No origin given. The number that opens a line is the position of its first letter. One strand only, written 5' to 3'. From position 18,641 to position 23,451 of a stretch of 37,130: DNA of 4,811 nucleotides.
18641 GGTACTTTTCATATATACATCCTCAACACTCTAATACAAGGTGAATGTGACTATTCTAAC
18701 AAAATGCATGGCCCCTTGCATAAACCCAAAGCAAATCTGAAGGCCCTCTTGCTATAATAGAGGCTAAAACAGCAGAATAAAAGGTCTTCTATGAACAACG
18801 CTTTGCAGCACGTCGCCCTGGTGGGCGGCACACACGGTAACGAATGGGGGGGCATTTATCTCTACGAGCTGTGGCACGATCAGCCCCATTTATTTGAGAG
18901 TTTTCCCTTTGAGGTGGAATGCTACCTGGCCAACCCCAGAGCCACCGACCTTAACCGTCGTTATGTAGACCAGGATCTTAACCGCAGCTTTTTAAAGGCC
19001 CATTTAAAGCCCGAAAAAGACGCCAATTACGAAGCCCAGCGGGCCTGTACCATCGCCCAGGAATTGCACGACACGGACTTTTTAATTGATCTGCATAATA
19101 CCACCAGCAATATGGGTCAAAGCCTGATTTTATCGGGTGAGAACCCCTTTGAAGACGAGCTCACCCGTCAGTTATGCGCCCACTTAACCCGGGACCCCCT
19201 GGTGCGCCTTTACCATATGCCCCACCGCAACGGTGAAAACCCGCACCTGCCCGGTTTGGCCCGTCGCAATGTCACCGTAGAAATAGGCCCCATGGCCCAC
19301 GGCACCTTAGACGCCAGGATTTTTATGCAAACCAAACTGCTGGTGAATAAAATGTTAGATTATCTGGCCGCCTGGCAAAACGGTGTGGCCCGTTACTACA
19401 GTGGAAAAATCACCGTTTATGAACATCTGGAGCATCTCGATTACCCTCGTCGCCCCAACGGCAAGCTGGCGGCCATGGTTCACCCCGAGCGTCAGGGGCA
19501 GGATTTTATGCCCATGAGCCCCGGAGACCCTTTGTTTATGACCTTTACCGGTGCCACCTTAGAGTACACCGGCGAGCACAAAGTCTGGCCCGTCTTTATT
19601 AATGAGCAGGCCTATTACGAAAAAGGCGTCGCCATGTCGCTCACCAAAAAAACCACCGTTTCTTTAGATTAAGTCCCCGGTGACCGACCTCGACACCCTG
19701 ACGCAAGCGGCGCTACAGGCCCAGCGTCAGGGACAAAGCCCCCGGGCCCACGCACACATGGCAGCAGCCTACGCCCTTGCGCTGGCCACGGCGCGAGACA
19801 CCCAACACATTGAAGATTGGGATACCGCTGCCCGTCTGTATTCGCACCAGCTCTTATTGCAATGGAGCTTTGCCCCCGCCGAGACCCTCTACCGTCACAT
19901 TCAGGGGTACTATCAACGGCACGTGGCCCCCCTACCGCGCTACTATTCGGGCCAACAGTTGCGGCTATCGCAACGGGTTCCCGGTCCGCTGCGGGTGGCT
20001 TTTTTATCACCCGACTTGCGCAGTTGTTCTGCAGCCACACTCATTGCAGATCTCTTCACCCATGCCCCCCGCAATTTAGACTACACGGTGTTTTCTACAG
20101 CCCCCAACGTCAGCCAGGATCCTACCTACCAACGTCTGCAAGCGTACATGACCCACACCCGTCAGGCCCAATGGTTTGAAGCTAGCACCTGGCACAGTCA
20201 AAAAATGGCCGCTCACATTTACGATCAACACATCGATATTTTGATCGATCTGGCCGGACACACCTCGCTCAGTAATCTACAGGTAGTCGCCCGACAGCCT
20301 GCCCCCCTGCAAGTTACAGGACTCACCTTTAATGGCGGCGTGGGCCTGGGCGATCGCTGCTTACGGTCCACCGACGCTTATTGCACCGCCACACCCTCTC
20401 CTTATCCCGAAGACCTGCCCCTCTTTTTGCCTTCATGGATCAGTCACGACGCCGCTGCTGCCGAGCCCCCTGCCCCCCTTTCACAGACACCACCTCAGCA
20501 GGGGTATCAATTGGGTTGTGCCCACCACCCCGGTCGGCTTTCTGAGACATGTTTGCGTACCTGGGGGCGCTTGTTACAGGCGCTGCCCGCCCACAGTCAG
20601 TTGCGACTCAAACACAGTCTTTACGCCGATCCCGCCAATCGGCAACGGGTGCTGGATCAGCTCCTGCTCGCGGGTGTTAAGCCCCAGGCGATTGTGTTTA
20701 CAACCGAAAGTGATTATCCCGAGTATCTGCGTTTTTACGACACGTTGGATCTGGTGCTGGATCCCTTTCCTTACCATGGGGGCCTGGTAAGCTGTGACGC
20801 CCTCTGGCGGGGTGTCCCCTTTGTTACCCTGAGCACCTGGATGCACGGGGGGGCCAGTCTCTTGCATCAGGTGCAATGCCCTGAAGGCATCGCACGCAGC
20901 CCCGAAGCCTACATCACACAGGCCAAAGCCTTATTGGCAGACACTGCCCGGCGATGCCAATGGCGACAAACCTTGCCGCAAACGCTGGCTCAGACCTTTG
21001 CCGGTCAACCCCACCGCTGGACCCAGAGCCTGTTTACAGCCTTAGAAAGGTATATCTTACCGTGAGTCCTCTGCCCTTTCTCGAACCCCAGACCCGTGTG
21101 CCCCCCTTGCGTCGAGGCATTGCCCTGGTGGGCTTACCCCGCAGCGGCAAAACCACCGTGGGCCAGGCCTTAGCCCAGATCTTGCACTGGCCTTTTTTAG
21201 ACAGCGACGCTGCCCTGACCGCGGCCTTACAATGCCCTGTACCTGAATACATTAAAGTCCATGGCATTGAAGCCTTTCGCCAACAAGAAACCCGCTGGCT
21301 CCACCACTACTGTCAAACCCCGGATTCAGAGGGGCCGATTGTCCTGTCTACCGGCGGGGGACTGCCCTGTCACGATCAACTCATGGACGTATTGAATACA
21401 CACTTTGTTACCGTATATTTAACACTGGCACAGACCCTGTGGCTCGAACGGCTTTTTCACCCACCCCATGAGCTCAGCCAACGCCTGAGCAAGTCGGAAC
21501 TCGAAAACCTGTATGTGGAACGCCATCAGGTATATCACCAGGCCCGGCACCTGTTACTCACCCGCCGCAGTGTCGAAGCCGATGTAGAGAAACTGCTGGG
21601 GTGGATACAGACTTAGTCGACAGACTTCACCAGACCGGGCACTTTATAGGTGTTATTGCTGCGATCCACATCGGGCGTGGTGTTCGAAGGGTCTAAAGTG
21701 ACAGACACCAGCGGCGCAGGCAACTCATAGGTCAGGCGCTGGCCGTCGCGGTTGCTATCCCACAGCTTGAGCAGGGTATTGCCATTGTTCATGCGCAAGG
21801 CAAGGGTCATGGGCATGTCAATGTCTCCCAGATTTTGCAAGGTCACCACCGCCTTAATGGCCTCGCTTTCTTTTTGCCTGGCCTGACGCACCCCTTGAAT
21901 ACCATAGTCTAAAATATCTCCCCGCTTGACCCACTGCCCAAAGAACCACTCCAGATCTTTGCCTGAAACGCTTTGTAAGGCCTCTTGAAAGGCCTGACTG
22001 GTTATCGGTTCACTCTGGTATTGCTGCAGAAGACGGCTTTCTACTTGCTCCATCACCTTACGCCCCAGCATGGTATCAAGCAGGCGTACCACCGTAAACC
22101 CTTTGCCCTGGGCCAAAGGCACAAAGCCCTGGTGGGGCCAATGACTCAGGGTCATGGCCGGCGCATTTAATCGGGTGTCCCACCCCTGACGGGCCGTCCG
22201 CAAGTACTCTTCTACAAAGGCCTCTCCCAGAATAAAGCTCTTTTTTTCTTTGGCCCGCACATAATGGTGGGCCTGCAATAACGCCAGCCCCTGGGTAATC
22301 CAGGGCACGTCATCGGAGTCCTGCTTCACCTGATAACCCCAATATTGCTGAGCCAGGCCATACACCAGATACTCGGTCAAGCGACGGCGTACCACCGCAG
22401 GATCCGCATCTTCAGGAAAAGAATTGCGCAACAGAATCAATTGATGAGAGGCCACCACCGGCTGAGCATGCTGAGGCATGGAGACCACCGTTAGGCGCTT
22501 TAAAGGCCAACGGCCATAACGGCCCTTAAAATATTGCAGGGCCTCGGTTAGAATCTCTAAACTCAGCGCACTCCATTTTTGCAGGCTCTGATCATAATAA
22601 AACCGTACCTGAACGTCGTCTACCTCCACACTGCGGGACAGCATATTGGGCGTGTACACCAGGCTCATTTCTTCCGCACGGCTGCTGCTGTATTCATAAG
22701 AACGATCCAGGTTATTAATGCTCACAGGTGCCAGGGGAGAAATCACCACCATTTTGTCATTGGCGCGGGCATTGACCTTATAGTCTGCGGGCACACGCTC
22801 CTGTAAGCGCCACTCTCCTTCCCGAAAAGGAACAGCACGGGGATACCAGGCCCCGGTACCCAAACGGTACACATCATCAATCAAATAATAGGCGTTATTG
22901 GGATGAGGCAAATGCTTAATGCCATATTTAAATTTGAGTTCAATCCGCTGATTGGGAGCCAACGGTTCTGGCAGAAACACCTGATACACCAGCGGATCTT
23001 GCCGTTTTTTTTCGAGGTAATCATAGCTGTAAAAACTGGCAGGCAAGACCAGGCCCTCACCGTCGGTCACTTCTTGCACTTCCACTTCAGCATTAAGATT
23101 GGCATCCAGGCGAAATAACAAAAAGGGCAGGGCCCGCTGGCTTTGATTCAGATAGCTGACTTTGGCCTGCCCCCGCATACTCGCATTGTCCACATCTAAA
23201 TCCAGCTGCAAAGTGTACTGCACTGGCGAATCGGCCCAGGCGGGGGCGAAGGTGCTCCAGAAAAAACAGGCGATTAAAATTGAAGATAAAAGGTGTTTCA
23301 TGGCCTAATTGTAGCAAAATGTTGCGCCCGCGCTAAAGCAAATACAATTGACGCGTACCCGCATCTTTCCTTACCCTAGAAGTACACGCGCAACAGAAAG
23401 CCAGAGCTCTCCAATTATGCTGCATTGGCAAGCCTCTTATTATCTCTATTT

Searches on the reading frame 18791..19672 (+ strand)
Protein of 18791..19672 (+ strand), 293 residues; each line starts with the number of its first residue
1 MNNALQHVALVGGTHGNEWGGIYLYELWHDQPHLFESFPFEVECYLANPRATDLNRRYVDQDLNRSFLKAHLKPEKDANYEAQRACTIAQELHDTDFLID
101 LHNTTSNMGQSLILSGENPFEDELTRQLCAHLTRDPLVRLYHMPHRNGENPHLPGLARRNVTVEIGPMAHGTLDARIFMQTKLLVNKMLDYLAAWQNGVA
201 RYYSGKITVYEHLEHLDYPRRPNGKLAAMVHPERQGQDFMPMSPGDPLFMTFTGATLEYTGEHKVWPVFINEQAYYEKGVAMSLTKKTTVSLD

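Call 83: search_protein_families(library=pfam, proteins=[window:18791-19672:+], max_evalue=0.0001)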
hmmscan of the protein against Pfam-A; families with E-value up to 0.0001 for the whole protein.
window:18791-19672:+ (293 aa): 2 families
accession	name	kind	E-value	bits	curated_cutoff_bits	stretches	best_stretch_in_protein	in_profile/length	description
PF24827.1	AstE_AspA_cat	-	3.3e-28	99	25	1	6-191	3-191/192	Succinylglutamate desuccinylase/Aspartoacylase catalytic domain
PF04952.20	AstE_AspA_hybrid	-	1.3e-24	86.4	25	1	206-287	2-76/76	AstE/AspA barrel-sandwich hybrid domain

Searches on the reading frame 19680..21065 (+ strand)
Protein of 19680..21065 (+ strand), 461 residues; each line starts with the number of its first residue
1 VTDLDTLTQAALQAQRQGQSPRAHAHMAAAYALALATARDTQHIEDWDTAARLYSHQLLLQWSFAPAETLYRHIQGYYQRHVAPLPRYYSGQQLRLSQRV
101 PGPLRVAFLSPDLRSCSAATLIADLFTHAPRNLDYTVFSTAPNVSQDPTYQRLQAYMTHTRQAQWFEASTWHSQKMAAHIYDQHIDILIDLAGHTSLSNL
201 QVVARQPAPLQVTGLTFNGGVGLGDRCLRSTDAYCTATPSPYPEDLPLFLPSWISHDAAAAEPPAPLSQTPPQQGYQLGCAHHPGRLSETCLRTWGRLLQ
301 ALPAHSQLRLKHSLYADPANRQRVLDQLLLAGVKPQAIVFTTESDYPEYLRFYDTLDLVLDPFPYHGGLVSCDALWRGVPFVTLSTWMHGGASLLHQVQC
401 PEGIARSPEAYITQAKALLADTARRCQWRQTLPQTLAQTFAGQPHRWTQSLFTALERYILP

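Call 75: search_protein_families(library=pfam, proteins=[window:19680-21065:+], max_evalue=0.00001)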
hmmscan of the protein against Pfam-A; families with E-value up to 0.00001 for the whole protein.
window:19680-21065:+ (461 aa): 1 family
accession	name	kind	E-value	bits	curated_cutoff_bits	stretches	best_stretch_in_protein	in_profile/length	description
PF13844.12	Glyco_transf_41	-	4.2e-12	45.5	25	1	290-430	383-522/543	Glycosyl transferase family 41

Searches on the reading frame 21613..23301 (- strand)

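Call 75: search_protein_families(library=pfam, proteins=[window:21613-23301:-], max_evalue=0.00001)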
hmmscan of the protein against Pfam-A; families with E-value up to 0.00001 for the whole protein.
window:21613-23301:- (562 aa): 1 family
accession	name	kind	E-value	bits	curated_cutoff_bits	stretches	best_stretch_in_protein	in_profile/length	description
PF01433.26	Peptidase_M1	-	2.3e-07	31.1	27.7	1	248-457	3-218/218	Peptidase family M1 domain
